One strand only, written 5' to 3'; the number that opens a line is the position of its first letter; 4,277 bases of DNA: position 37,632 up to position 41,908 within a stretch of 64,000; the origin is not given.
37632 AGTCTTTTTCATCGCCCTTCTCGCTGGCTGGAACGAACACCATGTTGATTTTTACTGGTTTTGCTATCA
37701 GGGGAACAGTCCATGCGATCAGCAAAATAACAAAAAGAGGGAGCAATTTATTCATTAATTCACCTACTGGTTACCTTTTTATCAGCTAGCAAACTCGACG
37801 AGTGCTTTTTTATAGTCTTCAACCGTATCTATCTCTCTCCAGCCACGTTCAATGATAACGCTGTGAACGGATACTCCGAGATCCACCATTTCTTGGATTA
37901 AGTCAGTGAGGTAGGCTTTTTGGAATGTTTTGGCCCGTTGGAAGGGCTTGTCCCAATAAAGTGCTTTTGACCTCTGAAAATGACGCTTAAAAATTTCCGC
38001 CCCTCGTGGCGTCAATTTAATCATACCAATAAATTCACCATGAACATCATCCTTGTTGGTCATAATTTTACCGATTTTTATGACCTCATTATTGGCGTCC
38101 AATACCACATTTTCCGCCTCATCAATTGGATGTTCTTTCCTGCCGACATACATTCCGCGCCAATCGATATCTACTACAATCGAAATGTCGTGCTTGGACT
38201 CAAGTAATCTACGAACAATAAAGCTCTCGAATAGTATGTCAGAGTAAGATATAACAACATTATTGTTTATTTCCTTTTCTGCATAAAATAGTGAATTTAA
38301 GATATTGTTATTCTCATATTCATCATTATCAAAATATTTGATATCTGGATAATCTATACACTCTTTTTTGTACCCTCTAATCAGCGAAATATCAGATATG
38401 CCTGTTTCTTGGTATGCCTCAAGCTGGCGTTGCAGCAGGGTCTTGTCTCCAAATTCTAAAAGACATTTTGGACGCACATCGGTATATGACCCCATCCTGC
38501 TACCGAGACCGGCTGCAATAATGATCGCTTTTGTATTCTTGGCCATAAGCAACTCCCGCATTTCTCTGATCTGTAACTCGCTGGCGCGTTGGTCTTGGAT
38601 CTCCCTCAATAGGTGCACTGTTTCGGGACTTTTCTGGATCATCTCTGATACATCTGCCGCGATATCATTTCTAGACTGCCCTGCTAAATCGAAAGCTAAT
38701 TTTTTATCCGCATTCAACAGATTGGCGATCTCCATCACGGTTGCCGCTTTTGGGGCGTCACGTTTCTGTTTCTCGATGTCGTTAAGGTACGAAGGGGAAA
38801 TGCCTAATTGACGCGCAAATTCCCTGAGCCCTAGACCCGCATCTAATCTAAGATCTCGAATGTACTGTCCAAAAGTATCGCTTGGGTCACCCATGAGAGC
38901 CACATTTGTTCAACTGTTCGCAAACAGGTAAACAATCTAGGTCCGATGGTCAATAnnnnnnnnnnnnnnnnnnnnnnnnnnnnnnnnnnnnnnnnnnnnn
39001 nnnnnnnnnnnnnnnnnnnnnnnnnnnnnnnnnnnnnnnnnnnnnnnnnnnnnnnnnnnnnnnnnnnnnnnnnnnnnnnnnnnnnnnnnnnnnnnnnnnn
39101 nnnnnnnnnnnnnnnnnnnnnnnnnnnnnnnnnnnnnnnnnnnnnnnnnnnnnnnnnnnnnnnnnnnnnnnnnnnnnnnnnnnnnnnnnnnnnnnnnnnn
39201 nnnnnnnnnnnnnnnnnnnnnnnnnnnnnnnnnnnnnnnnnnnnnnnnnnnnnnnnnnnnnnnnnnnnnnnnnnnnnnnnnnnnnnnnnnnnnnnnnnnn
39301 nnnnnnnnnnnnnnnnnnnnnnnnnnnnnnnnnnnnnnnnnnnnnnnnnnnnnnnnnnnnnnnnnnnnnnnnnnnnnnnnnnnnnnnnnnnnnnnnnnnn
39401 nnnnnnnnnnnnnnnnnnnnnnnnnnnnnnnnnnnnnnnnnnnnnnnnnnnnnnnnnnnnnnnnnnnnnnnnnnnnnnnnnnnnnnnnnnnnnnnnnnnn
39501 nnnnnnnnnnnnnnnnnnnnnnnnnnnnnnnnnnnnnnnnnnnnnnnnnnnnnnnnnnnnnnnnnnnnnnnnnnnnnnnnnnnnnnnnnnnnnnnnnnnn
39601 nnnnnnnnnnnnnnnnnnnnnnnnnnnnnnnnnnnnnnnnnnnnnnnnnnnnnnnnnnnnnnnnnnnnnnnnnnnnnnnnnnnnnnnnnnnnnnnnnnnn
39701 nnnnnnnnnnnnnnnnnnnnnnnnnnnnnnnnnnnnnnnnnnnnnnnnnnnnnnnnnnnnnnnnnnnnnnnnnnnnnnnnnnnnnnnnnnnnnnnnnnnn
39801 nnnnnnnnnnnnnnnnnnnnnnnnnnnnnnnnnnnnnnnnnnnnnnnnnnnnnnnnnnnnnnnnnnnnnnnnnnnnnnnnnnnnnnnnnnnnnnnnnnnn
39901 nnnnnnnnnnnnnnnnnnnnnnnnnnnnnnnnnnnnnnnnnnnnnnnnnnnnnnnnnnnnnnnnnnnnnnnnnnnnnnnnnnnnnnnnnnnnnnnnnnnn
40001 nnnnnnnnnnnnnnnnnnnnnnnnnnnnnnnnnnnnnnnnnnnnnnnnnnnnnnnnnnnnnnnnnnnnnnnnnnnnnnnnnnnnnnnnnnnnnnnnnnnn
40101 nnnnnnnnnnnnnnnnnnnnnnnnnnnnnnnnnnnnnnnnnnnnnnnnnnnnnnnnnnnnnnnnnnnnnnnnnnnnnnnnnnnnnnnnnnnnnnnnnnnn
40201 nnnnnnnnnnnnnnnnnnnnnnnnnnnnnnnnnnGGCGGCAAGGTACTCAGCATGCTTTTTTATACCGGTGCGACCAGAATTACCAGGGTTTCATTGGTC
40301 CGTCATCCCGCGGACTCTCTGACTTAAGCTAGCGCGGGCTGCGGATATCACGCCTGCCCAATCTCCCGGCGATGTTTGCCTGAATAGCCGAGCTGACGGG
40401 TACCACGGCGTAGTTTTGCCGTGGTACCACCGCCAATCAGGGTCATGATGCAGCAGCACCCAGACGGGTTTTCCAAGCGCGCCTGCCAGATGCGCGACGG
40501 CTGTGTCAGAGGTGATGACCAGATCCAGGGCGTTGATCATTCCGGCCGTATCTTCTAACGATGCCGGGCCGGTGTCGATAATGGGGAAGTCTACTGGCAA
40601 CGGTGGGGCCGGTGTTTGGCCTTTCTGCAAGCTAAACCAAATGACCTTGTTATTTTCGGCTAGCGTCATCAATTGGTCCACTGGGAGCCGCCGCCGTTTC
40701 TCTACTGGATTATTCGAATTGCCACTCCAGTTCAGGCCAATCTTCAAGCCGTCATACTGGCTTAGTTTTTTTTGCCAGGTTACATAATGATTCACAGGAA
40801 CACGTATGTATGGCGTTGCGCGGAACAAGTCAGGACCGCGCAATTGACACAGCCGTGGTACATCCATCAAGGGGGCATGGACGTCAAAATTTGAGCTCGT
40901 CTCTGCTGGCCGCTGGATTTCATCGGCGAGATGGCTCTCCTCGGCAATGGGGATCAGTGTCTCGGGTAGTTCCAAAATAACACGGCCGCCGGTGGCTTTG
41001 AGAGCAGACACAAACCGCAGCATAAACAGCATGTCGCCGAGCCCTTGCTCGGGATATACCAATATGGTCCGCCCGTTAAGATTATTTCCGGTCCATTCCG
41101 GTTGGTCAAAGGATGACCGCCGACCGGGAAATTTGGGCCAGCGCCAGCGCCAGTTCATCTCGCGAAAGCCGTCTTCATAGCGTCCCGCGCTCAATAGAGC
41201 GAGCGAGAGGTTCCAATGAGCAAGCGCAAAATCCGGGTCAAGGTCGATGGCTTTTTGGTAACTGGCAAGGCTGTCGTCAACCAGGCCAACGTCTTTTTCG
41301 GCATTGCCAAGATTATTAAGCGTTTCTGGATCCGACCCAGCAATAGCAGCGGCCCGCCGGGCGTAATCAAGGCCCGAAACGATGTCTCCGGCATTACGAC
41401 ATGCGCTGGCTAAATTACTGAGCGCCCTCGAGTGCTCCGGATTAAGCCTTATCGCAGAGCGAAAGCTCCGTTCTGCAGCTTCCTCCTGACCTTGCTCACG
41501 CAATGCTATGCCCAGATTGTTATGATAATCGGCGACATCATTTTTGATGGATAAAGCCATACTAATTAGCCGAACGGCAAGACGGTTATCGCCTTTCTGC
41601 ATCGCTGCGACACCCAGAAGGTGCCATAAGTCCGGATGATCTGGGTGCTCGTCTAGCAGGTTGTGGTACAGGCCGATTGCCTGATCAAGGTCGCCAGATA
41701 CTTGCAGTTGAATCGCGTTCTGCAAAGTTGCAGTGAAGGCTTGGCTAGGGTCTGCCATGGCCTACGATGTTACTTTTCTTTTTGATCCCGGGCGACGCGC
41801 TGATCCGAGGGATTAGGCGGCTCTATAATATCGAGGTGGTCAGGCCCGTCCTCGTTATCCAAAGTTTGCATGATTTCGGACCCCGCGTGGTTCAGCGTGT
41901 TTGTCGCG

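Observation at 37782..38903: XRE-family HTH fused to a LicC/PntC-like cytidylyltransferase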

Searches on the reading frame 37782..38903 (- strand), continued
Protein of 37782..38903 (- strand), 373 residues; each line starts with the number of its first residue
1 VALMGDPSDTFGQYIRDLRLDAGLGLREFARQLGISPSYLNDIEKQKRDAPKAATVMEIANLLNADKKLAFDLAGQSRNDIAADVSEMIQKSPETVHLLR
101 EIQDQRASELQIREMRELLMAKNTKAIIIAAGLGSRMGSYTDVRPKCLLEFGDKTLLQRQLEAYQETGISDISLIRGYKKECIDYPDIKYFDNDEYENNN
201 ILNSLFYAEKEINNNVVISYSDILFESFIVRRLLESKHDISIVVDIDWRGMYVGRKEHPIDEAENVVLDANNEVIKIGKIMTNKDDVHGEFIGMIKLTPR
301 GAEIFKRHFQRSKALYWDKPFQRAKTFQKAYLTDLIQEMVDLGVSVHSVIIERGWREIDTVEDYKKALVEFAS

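Call 62: search_solved_structures(query=L020:9278-10582:+, max_evalue=1e-10, show_alignments=2)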
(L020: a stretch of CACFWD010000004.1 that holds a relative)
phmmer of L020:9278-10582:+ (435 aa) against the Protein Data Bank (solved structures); distinct sequences matched with E-value up to 1e-10: 2.
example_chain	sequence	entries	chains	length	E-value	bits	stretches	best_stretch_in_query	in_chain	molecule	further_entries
6b9s_A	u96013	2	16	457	1.7e-108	367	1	9-435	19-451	Methylphosphonate synthase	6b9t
6b9r_A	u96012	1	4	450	2.5e-63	218.2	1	13-433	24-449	Hydroxyethylphosphonate dioxygenase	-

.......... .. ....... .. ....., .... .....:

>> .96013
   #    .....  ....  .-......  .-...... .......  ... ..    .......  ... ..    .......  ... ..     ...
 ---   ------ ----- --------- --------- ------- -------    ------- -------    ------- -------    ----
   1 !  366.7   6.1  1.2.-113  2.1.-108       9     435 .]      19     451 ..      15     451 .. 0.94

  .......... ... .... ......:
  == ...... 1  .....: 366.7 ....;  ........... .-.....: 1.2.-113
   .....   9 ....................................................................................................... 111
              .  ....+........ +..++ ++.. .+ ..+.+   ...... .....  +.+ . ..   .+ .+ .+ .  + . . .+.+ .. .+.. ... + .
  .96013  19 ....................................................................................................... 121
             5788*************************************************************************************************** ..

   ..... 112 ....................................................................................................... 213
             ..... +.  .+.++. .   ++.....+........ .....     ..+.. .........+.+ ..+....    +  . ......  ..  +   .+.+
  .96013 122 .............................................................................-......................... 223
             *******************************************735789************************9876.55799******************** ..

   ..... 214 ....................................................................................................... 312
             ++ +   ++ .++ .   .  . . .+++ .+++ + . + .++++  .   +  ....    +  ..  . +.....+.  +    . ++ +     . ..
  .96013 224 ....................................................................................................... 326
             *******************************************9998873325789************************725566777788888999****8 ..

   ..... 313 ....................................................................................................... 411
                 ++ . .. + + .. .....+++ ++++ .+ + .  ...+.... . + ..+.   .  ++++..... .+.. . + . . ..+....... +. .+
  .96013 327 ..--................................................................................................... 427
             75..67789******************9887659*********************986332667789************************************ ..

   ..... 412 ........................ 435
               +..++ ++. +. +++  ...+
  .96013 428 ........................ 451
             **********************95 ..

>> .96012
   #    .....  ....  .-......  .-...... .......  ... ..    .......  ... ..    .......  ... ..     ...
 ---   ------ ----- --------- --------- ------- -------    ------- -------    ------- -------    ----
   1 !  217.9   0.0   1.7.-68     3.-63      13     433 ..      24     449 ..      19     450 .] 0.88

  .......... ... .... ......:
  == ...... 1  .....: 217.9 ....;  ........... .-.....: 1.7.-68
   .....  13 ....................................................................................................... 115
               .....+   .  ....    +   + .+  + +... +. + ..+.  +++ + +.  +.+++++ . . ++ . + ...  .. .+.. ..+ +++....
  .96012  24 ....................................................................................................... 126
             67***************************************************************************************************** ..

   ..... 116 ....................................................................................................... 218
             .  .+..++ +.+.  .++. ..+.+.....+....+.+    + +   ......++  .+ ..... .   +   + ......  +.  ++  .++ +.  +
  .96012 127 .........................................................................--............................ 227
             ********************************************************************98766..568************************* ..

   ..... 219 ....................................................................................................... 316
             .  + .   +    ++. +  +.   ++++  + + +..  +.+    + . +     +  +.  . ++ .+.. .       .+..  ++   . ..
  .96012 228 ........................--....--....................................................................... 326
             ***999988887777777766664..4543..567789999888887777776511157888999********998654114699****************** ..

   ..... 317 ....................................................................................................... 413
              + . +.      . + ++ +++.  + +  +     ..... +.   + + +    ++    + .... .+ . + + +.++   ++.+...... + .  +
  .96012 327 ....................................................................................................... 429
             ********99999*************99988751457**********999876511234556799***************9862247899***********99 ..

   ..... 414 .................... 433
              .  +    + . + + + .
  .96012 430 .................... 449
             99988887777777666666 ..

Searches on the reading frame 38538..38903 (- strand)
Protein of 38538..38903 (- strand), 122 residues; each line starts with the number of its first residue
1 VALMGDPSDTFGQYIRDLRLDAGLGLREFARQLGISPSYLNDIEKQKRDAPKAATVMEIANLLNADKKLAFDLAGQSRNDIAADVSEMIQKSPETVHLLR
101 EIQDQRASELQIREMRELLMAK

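Call 42: find_homologous_proteins(query=window:38538-38903:-, max_evalue=0.001)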
Query seq(122 aa) (122 aa): 4 proteins with E <= 0.001 among 6 candidates.
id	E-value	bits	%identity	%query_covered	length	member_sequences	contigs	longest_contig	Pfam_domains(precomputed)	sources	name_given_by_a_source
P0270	3.1e-24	104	49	93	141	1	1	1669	PF12844.14,PF13413.13,PF01381.29,PF13560.13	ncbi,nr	ncbi:MAG: helix-turn-helix domain-containing protein, partial [Rhodospirillales bacterium]|nr:helix-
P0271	1.6e-17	82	56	65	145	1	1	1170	PF12844.14,PF01381.29,PF13560.13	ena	-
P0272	4.0e-14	71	57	59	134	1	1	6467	PF12844.14,PF01381.29,PF13560.13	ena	-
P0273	5.8e-7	48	38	74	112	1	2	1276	PF12844.14,PF01381.29,PF13560.13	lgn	-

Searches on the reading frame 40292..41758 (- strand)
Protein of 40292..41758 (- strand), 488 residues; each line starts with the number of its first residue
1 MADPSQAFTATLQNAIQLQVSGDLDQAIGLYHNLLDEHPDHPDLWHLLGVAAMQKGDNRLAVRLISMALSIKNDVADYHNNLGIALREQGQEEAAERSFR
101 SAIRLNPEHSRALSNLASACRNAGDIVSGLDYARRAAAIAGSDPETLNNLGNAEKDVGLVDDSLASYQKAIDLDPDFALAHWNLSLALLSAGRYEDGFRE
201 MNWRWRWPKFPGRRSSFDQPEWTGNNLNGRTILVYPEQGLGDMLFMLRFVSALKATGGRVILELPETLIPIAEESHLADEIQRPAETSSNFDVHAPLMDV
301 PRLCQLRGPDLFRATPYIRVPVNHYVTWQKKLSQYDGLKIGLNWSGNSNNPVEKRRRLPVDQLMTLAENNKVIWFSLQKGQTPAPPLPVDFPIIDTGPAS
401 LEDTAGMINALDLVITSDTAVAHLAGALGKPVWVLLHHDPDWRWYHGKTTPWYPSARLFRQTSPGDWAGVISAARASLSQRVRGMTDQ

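Call 6: search_protein_families(library=pfam, proteins=[window:40292-41758:-], max_evalue=0.01)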
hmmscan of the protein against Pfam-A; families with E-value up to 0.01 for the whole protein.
window:40292-41758:- (488 aa): 17 families
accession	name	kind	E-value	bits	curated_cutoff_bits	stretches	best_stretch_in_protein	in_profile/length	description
PF13432.12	TPR_16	-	2.4e-23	82.7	32.7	3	81-144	2-65/65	Tetratricopeptide repeat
PF07719.23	TPR_2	-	1.4e-22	78.3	27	2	76-109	1-34/34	Tetratricopeptide repeat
PF00515.34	TPR_1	-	1.3e-20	72.7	27.8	2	76-109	1-34/34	Tetratricopeptide repeat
PF13414.12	TPR_11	-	2.6e-18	65.9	26.8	1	151-190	1-40/42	TPR repeat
PF14559.12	TPR_19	-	3.1e-17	63.1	25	2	21-79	4-62/68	Tetratricopeptide repeat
PF13431.12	TPR_17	-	3.6e-17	61.6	24.4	1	167-196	2-31/34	Tetratricopeptide repeat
PF13428.12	TPR_14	-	1.1e-13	50.8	23.5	2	20-49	13-42/44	Tetratricopeptide repeat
PF13181.12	TPR_8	-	1.1e-13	50.6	25.7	1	76-109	1-34/34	Tetratricopeptide repeat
PF13424.12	TPR_12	-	1.7e-11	44.6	30.1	2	44-105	5-74/77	Tetratricopeptide repeat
PF13176.12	TPR_7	-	7.9e-10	38.5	27.9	0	80-109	3-34/36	Tetratricopeptide repeat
PF24575.1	TPR_Slam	-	3.1e-08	34.4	35.2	0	11-55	50-94/104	Surface lipoprotein assembly modifier, N-terminal TPR repeats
PF23914.1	TPR_CcmH_CycH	-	6.8e-07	29.7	42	1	29-131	38-142/158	Cytochrome c-type biogenesis protein H TPR domain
PF13374.12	TPR_10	-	6.6e-06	26.4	27.5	1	80-105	6-31/42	Tetratricopeptide repeat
PF13174.12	TPR_6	-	9.3e-06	26.4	26.3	0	21-41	13-33/33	Tetratricopeptide repeat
PF01075.23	Glyco_transf_9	-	2.1e-05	24.4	22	1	397-434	170-207/247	Glycosyltransferase family 9 (heptosyltransferase)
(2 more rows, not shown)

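Call 7: search_protein_families(library=ncbifam, proteins=[window:40292-41758:-], max_evalue=0.01)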
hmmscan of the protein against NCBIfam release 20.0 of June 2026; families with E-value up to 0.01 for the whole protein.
window:40292-41758:- (488 aa): 19 families
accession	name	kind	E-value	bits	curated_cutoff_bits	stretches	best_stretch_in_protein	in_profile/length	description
NF040959.1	MamA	equivalog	2.7e-17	62.9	200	2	10-120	73-183/204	magnetosome protein MamA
TIGR02917.1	PEP_TPR_lipo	equivalog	7.3e-16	57.2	312.2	1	3-190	325-511/899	XrtA/PEP-CTERM system TPR-repeat protein PrsT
TIGR02521.1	type_IV_pilW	equivalog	2.6e-15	56.6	154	1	3-161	26-186/234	type IV pilus biogenesis/stability protein PilW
NF033920.0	C39_PA2778_fam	equivalog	6.7e-12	45.3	150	1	9-107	157-255/255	PA2778 family cysteine peptidase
NF033762.1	social_mot_Tgl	equivalog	2.8e-11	43.2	225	3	46-119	35-109/252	social motility TPR repeat lipoprotein Tgl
NF033758.1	gliding_GltE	equivalog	1.4e-10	40.7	225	1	67-128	77-138/411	adventurous gliding motility TPR repeat lipoprotein GltE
NF052415.1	T3SS_chap_SctY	equivalog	1.8e-10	41.3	70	1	12-103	11-104/106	type III secretion apparatus assembly chaperone SctY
NF008391.2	PRK11189.1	equivalog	4.7e-08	32.9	250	1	61-117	84-140/297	lipoprotein NlpI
NF002725.1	PRK02603.1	equivalog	8.4e-08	32.4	143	1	49-126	42-122/173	photosystem I assembly protein Ycf3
TIGR03939.1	PGA_TPR_OMP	equivalog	1.9e-06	26.4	366.65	1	16-178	27-188/800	poly-beta-1,6 N-acetyl-D-glucosamine export porin PgaA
TIGR02552.1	LcrH_SycD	equivalog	1.4e-05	24.8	104.8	0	53-145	29-121/136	SycD/LcrH family type III secretion system chaperone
NF008520.0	PRK11447.1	equivalog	0.0002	19.3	858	0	49-110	276-337/1157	cellulose synthase complex outer membrane protein BcsC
TIGR00540.1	TPR_hemY_coli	hypoth_equivalog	0.00024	20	142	1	14-102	298-385/385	heme biosynthesis-associated TPR protein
TIGR02193.1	heptsyl_trn_I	equivalog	0.00027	20.2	185.3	1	400-443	245-288/320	lipopolysaccharide heptosyltransferase I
TIGR00990.1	3a0801s09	subfamily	0.00032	19.4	757.25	1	74-195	329-450/615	mitochondrial import receptor subunit TOM70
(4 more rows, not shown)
